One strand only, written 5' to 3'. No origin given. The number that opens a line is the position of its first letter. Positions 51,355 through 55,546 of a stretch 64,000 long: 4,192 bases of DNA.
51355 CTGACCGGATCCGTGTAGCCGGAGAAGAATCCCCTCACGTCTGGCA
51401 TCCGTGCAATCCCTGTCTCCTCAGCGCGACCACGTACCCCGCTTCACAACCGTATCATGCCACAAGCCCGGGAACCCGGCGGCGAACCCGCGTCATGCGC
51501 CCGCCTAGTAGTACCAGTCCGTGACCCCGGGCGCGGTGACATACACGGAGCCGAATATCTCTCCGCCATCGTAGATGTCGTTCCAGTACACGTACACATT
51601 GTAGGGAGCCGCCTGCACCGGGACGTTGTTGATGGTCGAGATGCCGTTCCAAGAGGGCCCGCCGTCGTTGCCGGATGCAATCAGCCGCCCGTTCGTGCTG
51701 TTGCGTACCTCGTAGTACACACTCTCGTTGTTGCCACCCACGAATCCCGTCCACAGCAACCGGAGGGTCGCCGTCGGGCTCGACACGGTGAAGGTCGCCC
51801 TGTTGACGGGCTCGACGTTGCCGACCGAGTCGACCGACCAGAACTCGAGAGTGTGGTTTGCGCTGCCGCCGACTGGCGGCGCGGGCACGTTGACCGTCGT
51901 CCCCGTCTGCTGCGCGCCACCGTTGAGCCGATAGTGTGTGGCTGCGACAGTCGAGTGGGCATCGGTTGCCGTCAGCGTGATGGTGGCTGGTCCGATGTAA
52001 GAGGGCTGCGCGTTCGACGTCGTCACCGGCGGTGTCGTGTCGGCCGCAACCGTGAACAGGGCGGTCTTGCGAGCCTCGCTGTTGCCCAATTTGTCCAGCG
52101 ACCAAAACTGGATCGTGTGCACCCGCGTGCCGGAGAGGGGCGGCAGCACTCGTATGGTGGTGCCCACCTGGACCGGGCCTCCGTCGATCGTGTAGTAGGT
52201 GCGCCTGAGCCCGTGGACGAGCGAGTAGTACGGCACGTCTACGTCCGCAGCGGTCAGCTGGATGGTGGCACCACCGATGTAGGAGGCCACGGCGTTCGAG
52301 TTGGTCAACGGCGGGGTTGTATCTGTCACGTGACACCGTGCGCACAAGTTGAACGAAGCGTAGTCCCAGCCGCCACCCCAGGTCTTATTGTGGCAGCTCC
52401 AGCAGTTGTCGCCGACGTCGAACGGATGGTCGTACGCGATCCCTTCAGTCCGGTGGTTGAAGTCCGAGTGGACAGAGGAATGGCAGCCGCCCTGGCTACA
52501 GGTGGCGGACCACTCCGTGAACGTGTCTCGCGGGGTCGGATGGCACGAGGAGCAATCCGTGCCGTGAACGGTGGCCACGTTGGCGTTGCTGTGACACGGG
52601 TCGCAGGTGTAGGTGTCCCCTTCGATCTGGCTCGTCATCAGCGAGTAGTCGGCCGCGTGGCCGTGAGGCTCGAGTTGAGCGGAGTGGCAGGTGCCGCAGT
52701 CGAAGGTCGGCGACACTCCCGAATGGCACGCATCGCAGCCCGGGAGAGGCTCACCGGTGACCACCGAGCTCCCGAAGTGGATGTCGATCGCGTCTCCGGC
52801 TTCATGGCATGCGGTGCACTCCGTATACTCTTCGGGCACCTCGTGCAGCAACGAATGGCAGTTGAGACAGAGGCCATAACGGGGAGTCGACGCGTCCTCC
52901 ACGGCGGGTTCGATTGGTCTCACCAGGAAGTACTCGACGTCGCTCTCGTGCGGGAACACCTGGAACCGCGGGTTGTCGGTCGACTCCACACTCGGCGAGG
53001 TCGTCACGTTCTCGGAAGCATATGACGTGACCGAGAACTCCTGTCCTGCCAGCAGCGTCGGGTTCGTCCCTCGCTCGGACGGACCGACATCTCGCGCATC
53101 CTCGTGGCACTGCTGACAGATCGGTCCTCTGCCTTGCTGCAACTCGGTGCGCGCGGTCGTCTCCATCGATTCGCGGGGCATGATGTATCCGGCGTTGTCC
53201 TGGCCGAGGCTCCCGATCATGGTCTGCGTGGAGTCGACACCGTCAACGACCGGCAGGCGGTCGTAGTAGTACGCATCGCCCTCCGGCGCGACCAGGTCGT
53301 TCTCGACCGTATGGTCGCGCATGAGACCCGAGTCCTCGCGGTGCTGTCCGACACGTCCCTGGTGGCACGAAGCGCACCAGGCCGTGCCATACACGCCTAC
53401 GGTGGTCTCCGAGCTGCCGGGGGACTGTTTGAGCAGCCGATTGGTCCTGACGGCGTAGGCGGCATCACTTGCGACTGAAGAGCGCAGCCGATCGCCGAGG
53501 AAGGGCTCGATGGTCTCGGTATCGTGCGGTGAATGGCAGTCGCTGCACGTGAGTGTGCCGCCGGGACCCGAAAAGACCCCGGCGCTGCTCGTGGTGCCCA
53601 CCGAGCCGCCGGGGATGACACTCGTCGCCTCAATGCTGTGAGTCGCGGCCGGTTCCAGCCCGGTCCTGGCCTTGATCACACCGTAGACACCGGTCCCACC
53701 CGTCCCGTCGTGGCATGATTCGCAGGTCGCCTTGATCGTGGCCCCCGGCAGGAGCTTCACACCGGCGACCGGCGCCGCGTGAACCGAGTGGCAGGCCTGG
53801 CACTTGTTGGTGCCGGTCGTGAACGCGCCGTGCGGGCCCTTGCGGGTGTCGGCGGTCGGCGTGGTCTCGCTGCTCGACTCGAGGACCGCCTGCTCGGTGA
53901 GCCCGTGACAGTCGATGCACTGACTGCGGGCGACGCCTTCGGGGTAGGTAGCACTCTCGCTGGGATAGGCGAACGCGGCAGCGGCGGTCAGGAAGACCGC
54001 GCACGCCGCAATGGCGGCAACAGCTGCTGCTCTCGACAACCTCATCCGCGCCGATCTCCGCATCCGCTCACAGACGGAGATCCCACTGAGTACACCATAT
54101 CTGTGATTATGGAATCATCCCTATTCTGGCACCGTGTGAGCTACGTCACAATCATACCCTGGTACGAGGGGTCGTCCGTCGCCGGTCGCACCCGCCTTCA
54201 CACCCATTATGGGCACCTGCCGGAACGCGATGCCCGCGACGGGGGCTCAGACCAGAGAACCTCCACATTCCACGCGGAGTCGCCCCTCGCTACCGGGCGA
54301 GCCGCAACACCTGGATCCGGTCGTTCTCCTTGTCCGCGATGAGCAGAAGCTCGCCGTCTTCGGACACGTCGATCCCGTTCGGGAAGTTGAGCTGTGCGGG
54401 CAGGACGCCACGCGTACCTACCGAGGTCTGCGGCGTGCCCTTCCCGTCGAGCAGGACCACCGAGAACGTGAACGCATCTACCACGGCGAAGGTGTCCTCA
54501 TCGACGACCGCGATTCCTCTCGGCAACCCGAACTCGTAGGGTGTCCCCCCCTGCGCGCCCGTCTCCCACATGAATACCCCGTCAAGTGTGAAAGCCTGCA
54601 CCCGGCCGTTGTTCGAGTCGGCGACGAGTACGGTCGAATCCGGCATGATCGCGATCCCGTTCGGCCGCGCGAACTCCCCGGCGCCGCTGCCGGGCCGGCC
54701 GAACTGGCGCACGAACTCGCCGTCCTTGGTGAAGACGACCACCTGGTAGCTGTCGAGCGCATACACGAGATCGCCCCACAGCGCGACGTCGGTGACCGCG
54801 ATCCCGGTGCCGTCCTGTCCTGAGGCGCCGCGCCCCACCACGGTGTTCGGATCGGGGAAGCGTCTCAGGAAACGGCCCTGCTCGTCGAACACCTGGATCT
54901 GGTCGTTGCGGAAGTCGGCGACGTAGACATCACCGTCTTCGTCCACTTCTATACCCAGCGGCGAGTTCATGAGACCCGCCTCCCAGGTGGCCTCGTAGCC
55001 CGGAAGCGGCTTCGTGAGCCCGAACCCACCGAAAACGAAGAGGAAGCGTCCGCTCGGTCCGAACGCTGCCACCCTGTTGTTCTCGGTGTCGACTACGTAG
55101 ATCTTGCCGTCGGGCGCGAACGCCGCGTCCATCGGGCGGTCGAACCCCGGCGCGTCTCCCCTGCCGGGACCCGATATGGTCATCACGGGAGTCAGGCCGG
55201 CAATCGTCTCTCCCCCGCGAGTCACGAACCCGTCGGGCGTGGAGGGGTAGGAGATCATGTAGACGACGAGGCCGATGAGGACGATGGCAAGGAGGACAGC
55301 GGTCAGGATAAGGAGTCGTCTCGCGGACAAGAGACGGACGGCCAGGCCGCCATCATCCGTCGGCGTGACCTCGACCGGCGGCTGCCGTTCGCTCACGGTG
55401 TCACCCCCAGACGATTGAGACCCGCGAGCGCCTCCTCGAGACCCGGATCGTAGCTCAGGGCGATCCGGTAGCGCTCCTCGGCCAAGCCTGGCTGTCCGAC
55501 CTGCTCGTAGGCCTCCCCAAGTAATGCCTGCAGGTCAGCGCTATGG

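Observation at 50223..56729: rex / TPR / NHL-propeller / 15-haem surface cytochrome / 12-haem NapC-NirT-like membrane cytochrome: candidate extracellular electron-transfer module in an Actinomycetota-like genome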

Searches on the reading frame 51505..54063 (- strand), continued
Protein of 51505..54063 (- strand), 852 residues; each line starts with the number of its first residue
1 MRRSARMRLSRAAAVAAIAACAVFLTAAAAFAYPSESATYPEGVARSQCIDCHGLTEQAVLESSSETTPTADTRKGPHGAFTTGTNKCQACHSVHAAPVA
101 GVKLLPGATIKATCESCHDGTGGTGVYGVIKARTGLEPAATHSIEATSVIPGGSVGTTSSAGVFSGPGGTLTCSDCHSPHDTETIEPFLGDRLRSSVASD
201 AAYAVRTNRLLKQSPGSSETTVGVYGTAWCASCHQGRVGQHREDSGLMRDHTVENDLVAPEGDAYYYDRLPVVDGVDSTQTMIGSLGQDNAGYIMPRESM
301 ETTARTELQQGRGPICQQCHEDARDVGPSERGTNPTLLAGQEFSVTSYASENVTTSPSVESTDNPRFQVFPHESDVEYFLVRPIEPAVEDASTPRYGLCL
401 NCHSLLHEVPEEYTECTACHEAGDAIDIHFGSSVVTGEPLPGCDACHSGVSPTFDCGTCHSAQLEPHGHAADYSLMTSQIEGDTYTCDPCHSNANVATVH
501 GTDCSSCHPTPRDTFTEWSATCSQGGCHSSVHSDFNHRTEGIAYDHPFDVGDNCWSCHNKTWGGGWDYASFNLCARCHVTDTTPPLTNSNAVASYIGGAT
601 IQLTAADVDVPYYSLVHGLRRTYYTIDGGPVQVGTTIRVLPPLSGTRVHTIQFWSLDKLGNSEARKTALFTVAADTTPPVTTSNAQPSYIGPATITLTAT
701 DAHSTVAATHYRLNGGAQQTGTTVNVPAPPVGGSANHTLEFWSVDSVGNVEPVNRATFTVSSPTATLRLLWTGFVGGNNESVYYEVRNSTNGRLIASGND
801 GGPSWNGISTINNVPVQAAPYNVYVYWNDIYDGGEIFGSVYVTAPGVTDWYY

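Call 58: find_encoding_contigs(protein=P0044, flank=10000, max_places=1)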
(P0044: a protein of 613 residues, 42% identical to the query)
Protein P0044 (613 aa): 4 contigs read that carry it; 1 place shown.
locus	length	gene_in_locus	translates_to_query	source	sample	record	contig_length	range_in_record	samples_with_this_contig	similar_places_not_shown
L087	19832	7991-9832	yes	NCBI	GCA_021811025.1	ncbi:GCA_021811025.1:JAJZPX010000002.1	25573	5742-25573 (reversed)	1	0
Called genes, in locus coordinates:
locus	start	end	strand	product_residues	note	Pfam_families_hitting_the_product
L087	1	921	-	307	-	?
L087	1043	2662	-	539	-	PF04122:CW_binding_2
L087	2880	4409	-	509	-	PF04122:CW_binding_2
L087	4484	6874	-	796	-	PF01326:PPDK_N, PF00391:PEP-utilizers, PF02896:PEP-utilizers_C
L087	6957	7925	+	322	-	PF08902:DUF1848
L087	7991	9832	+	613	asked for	PF09699:Paired_CXXCH_1 (faint), PF25021:TEN_NHL (faint), PF24684:Vgb_lyase, PF01436:NHL (weak)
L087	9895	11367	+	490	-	PF17767:NAPRTase_N, PF02749:QRPTase_N (faint), PF17956:NAPRTase_C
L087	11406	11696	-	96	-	PF13183:Fer4_8 (faint), PF13534:Fer4_17 (faint), PF14697:Fer4_21 (faint), PF13237:Fer4_10, PF00037:Fer4 (weak), PF12837:Fer4_6 (weak), PF13187:Fer4_9, PF12838:Fer4_7, +1 more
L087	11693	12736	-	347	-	PF03599:CdhD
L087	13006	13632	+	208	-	PF00857:Isochorismatase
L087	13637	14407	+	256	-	-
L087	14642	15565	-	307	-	PF00248:Aldo_ket_red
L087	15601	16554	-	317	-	PF00696:AA_kinase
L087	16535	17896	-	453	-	-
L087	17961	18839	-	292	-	-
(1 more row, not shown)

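Call 61: fold_search(model_id=the predicted structure, library=pdb)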
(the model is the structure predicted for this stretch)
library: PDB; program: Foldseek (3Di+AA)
matches with E <= 10: 1849; with E <= 0.001: 234
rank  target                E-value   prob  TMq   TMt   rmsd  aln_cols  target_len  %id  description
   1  9fls_A                7.9e-10  1.00  0.11  0.22  14.6       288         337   16  CryoEM structure of the fragment-3 (2061-2397) in the grappling hook protein A (GhpA) in the bacterium Aureispira sp.  (released 2024-10-16)
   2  9flu_A                1.8e-09  1.00  0.11  0.23  14.9       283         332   14  CryoEM structure of the fragment-1 (3402-3733) in the grappling hook protein A (GhpA) in the bacterium Aureispira sp.  (released 2024-10-16)
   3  9flv_A                1.8e-09  1.00  0.11  0.20  14.8       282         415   17  CryoEM structure of the fragment-5 (2393-2807) in the grappling hook protein A (GhpA) in the bacterium Aureispira sp.  (released 2024-10-16)
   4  9flp_A                2.1e-09  1.00  0.11  0.10  14.7       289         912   16  CryoEM structure of the neck (1403-2314) in the grappling hook protein A (GhpA) in the bacterium Aureispira sp. CCB-QB (released 2024-10-16)
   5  9g8b_A                6.3e-09  1.00  0.10  0.20  14.1       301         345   12  CryoEM structure of the fragment-2 (2892-3236) in the grappling hook protein A (GhpA) in the bacterium Aureispira sp.  (released 2024-10-16)
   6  5fmv_A                8.4e-09  1.00  0.13  0.22  15.4       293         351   10  Crystal structure of human CD45 extracellular region, domains d1-d4 (released 2016-03-23)
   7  5fmv_B                8.4e-09  1.00  0.12  0.22  15.3       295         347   10  Crystal structure of human CD45 extracellular region, domains d1-d4 (released 2016-03-23)
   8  9flw_A                8.9e-09  1.00  0.11  0.17  15.5       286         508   14  CryoEM structure of the fragment-6 (3571-4078) in the grappling hook protein A (GhpA) in the bacterium Aureispira sp.  (released 2024-10-16)
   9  9fly_A                8.9e-09  1.00  0.11  0.11  15.8       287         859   15  CryoEM structure of the base (4151-5009) in the grappling hook protein A (GhpA) in the bacterium Aureispira sp. CCB-QB (released 2024-10-16)
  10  8vse_A                9.4e-09  1.00  0.13  0.24  14.5       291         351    9  Cryo-EM structure of human CD45 extracellular region in complex with adenoviral protein E3/49K (released 2024-11-06)
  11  9flx_A                1.2e-08  1.00  0.10  0.20  15.3       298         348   14  CryoEM structure of the fragment-4 (4074-4421) in the grappling hook protein A (GhpA) in the bacterium Aureispira sp.  (released 2024-10-16)
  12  6xay_B                4.3e-08  1.00  0.11  0.24  14.9       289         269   13  Structure of a fragment of human fibronectin containing the 10th, 11th and 12th type III domains (released 2021-06-09)
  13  2yn5_A                7.5e-08  1.00  0.11  0.26  14.8       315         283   16  Structural insight into the giant calcium-binding adhesin SiiE: implications for the adhesion of Salmonella enterica t (released 2013-04-03)
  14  2yn5_B                8.4e-08  1.00  0.11  0.28  15.3       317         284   16  Structural insight into the giant calcium-binding adhesin SiiE: implications for the adhesion of Salmonella enterica t (released 2013-04-03)
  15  2yn3_A                9.4e-08  1.00  0.11  0.27  14.5       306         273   17  Structural insight into the giant calcium-binding adhesin SiiE: implications for the adhesion of Salmonella enterica t (released 2013-04-03)
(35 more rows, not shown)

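Call 76: search_protein_families(library=pfam, proteins=[L020:9038-10153:+, L020:10308-14492:+, L020:14548-15054:+, L020:15067-16518:+, L020:16515-17345:+, L020:17404-18936:+, L020:18960-20123:+, L020:20188-20838:+], max_evalue=0.0001)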
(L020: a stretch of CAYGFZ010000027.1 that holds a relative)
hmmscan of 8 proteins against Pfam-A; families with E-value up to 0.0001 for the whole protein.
L020:9038-10153:+ (371 aa): 4 families
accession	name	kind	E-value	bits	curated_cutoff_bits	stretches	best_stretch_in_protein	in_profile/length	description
PF09699.15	Paired_CXXCH_1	-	3.3e-13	49.5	20.6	0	73-109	6-39/41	Doubled CXXCH motif (Paired_CXXCH_1)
PF14537.11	Cytochrom_c3_2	-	9.5e-11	42.5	25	0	31-107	24-79/79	Cytochrome c3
PF14522.11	Cytochrome_C7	-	5.6e-07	29.7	24.8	0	32-107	12-67/67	Cytochrome c7 and related cytochrome c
PF22113.1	Mtrc-MtrF_II-IV_dom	-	1.1e-06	28.7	30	0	73-240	6-136/176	Outer membrane cytochrome MtrC/MtrF-like, domains II/IV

L020:10308-14492:+ (1394 aa): 6 families
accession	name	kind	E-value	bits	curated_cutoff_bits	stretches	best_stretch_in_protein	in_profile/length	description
PF09699.15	Paired_CXXCH_1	-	1.1e-23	83.1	20.6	1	801-842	8-39/41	Doubled CXXCH motif (Paired_CXXCH_1)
PF14522.11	Cytochrome_C7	-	5.2e-19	68.3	24.8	0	799-846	13-55/67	Cytochrome c7 and related cytochrome c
PF22113.1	Mtrc-MtrF_II-IV_dom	-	7.1e-17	61.9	30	2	801-930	8-129/176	Outer membrane cytochrome MtrC/MtrF-like, domains II/IV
PF13205.12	Big_5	-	6.2e-13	49.8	23.6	1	380-484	2-105/105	Bacterial Ig-like domain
PF14537.11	Cytochrom_c3_2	-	1.6e-09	38.5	25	0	617-706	7-69/79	Cytochrome c3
PF19077.6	Big_13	-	8.9e-05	23.4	27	0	414-480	34-98/102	Bacterial Ig-like domain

L020:14548-15054:+ (168 aa): 0 families

L020:15067-16518:+ (483 aa): 1 family
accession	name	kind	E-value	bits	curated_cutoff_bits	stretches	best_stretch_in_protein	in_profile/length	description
PF05140.19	ResB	-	4.6e-34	118.5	24.6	1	15-444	2-470/486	ResB-like family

L020:16515-17345:+ (276 aa): 1 family
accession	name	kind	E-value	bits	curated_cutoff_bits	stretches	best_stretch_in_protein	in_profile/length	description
PF01578.25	Cytochrom_C_asm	-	3.1e-39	135.3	29.9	1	68-269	5-212/212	Cytochrome C assembly protein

L020:17404-18936:+ (510 aa): 4 families
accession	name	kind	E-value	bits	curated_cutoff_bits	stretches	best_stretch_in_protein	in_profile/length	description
PF09699.15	Paired_CXXCH_1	-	4.3e-68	225.2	20.6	5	220-257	1-38/41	Doubled CXXCH motif (Paired_CXXCH_1)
PF14537.11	Cytochrom_c3_2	-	2.8e-15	57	25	0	323-400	8-78/79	Cytochrome c3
PF14522.11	Cytochrome_C7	-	5.1e-12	45.9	24.8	0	346-401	15-67/67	Cytochrome c7 and related cytochrome c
PF22113.1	Mtrc-MtrF_II-IV_dom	-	1.4e-08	34.9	30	0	201-331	7-166/176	Outer membrane cytochrome MtrC/MtrF-like, domains II/IV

L020:18960-20123:+ (387 aa): 1 family
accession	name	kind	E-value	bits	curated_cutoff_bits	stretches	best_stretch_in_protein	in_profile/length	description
PF09699.15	Paired_CXXCH_1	-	1.7e-07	31.2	20.6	1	337-375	8-38/41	Doubled CXXCH motif (Paired_CXXCH_1)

L020:20188-20838:+ (216 aa): 1 family
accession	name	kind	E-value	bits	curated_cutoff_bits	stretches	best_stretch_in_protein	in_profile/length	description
PF06971.19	Put_DNA-bind_N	-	1.4e-08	35.1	27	1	7-57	2-49/49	Putative DNA-binding protein N-terminus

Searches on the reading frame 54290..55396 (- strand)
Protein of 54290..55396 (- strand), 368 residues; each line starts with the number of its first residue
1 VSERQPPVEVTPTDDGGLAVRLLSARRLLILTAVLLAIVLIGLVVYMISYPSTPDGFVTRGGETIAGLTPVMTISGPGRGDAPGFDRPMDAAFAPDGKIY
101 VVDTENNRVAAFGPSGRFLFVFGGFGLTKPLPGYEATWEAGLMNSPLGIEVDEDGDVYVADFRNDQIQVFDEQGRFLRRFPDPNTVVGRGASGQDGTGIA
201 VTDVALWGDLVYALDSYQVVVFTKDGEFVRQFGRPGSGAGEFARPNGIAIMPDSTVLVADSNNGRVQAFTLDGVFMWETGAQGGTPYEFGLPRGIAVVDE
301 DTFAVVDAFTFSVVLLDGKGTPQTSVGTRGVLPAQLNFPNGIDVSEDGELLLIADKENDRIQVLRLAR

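Call 4: search_protein_families(library=pfam, proteins=[window:54290-55396:-], max_evalue=0.01)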
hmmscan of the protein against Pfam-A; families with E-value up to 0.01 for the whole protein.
window:54290-55396:- (368 aa): 9 families
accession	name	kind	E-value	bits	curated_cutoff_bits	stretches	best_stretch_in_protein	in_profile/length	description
PF01436.27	NHL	-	1.8e-30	103.9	20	4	242-269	1-28/28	NHL repeat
PF17170.10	DUF5128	-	4e-16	59.5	22.9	1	201-275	46-124/321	6-bladed beta-propeller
PF08450.18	SGL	-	3.7e-11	43.5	26.3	1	135-184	183-224/246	SMP-30/Gluconolactonase/LRE-like region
PF25021.1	TEN_NHL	-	1.6e-07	31.1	27.1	0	139-174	138-170/357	Teneurin NHL domain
PF03088.22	Str_synth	-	6.7e-05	23.4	25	1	331-361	51-81/89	Strictosidine synthase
PF05787.19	PhoX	-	7.6e-05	22.5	24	1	151-363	285-455/515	Alkaline phosphatase PhoX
PF01731.26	Arylesterase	-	0.00059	20.4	21.3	0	335-365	52-82/86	Arylesterase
PF24684.1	Vgb_lyase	-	0.0031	16.8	50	0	145-273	14-127/290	Virginiamycin B lyase family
PF13449.12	Phytase-like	-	0.0071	16.7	27.6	0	148-186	72-110/284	Esterase-like activity of phytase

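Call 5: search_protein_families(library=ncbifam, proteins=[window:54290-55396:-], max_evalue=0.001)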
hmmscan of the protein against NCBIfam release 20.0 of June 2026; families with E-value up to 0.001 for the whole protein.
window:54290-55396:- (368 aa): 4 families
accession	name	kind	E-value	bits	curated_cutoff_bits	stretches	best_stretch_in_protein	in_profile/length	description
NF035926.1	scyF_NHL_VPEP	equivalog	1.4e-38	133.1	350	3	85-184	198-287/376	scytonemin biosynthesis PEP-CTERM protein ScyF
NF033206.1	ScyE_fam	subfamily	5e-08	32.9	80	0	83-160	250-318/333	ScyD/ScyE family protein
NF047780.1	LIC12708_fam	subfamily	1.9e-05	23.7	150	0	95-175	65-151/391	LIC_12708 family protein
TIGR03866.1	PQQ_ABC_repeats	subfamily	3.5e-05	23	287.3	0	338-365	42-69/310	PQQ-dependent catabolism-associated beta-propeller protein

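Call 63: search_solved_structures(query=window:54290-55393:-, max_evalue=0.001)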
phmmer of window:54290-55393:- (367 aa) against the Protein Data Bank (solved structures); distinct sequences matched with E-value up to 0.001: 46.
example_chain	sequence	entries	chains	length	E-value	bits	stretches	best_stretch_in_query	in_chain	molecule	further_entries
6d69_A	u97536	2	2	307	1.8e-50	175.4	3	147-307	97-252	NHL Repeat Region of D. melanogaster Thin | Thin, isoform D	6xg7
8j72_A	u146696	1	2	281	8.6e-42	146.8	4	212-307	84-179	E3 ubiquitin-protein ligase TRIM71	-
7qrx_A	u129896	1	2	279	7.6e-41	143.7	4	213-306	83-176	E3 ubiquitin-protein ligase TRIM71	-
9jur_A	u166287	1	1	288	8.9e-41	143.5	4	213-306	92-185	E3 ubiquitin-protein ligase TRIM71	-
6fpt_A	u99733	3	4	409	2.9e-39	138.5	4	212-307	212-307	E3 ubiquitin-protein ligase TRIM71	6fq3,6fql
7qrw_A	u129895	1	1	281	1.3e-33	119.9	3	139-307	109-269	Isoform 4 of Tripartite motif-containing protein 3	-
7qrv_A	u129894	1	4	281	2.2e-28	102.7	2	226-354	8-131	Tripartite motif-containing protein 2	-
7b96_A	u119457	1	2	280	2.2e-28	102.7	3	218-296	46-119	Isoform 2 of Tripartite motif-containing protein 2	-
7b2r_A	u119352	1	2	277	2.9e-28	102.3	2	226-355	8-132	Tripartite motif-containing protein 2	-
1q7f_A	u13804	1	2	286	9.3e-20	74.3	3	230-300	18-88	brain tumor CG10719-PA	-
4zlr_A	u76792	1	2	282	2.2e-17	66.5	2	230-299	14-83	Brain tumor protein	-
5ex7_A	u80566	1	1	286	2.3e-17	66.4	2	230-299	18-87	Brain tumor protein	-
3wwa_A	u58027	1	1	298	2.3e-13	53.3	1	142-360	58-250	Pizza7H protein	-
7nyq_A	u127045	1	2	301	3.6e-13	52.6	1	230-305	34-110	Meiotic P26, isoform C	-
6f0t_A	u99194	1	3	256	3.7e-13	52.6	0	142-166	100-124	Pizza6-SFW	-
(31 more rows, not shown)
